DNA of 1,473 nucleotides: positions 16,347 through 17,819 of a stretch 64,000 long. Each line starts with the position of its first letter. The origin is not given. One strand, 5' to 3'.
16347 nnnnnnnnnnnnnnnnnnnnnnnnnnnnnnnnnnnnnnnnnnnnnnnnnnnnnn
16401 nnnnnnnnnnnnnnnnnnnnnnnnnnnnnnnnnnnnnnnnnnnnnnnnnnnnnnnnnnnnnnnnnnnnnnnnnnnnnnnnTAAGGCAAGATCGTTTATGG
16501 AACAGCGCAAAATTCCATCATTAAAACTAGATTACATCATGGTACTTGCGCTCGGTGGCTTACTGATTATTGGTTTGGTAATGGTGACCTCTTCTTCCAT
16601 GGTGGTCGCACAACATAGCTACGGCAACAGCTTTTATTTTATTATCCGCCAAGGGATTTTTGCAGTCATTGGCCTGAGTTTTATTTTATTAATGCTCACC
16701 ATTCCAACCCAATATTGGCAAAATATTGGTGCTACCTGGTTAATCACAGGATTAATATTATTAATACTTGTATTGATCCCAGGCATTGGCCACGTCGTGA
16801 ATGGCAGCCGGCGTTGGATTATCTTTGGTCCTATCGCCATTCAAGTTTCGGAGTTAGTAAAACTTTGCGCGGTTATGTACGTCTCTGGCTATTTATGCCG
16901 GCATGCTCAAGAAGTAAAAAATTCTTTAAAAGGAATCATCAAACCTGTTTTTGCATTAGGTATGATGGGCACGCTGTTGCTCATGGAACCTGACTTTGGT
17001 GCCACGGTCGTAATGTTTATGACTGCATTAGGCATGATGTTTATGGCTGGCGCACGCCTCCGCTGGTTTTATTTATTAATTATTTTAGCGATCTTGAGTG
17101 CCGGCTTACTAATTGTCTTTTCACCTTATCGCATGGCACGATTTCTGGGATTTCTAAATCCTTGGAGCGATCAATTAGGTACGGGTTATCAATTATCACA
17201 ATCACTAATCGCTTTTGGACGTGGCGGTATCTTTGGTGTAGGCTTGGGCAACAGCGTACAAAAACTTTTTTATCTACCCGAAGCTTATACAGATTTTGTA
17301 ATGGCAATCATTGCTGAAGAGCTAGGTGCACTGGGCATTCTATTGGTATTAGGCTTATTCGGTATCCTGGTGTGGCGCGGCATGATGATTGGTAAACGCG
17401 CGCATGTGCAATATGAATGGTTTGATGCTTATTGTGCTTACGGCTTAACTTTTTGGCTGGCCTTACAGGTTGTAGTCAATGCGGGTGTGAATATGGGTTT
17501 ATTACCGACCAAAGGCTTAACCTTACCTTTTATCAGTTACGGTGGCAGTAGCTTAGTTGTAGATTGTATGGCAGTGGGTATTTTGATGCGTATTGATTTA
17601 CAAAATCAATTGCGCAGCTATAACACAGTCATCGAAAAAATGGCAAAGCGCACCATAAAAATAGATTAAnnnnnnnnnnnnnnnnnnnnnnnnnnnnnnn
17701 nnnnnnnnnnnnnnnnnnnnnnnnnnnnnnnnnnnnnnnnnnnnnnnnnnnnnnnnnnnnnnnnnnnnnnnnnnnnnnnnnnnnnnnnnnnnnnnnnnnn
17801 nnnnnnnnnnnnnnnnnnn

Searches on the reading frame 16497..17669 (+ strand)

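Call 21: search_protein_families(library=pfam, proteins=[window:16497-17669:+], max_evalue=0.00001)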
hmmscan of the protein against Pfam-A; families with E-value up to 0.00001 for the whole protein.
window:16497-17669:+ (390 aa): 1 family
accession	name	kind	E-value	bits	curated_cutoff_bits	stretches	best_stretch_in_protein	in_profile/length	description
PF01098.24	FTSW_RODA_SPOVE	-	2.9e-107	359.2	26.4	1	17-370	5-354/356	Cell cycle protein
